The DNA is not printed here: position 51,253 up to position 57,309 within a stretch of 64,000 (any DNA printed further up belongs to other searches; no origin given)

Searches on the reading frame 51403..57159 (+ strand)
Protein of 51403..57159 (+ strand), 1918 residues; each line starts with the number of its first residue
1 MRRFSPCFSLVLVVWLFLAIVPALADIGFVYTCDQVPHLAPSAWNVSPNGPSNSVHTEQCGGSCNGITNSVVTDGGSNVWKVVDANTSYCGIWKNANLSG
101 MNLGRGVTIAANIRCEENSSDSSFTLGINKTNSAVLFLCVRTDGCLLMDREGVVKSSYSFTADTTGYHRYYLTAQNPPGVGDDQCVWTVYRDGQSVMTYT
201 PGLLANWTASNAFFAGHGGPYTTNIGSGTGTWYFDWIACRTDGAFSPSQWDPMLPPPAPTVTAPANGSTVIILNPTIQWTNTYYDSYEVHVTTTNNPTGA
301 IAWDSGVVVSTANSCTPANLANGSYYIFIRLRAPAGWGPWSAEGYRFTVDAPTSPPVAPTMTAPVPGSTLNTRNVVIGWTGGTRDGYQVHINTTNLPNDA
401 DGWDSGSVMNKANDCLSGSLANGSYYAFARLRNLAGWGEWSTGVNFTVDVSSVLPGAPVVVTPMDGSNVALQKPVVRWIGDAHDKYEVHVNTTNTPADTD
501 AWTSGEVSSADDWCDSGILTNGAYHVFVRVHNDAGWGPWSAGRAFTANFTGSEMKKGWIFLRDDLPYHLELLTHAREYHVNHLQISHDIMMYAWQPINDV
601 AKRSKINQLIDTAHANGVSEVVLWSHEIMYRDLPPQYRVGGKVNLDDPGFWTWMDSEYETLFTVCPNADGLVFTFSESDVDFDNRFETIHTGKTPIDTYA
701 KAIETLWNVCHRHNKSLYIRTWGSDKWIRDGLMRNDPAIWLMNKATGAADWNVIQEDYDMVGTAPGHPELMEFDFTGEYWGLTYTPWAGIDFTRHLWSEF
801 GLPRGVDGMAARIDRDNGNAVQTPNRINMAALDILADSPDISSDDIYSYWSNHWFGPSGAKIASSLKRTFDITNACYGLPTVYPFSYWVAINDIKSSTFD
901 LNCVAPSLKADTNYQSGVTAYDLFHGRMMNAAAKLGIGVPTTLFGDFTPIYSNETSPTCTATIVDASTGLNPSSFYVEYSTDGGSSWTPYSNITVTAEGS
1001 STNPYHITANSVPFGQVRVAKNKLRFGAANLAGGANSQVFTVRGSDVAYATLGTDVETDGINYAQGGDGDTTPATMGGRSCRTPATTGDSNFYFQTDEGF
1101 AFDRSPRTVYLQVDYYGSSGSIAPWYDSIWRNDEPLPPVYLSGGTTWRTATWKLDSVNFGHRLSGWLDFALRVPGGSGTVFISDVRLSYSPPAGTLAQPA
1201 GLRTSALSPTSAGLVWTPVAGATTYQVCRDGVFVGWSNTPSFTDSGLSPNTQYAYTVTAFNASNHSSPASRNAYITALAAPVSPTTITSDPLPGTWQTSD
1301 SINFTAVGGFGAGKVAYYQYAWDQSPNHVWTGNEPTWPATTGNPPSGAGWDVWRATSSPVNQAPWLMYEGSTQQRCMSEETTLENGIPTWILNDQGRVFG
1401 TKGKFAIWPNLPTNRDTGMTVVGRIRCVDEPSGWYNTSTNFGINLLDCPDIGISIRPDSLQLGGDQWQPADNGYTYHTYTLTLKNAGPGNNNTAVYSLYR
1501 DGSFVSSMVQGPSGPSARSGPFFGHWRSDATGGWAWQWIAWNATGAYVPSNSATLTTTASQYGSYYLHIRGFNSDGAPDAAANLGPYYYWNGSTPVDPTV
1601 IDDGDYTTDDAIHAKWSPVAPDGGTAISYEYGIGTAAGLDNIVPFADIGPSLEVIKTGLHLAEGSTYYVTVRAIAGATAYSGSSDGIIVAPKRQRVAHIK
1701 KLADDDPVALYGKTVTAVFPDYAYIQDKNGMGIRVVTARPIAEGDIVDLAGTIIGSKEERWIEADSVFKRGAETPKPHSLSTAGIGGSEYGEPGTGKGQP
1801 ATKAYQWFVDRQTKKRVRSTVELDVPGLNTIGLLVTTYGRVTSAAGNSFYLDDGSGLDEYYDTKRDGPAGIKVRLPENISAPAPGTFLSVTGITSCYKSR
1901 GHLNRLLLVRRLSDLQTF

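Call 82: search_protein_families(library=pfam, proteins=[window:51403-57159:+])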
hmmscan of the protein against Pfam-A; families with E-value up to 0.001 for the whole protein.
window:51403-57159:+ (1918 aa): 2 families
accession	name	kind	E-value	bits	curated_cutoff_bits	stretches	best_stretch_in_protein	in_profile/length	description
PF00041.27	fn3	-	3.6e-09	37.2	25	1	1198-1270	2-78/84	Fibronectin type III domain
PF25788.1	Ig_Rha78A_N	-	1e-07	32.6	27.4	0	482-547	34-101/105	Rha78A-like, N-terminal immunoglobulin domain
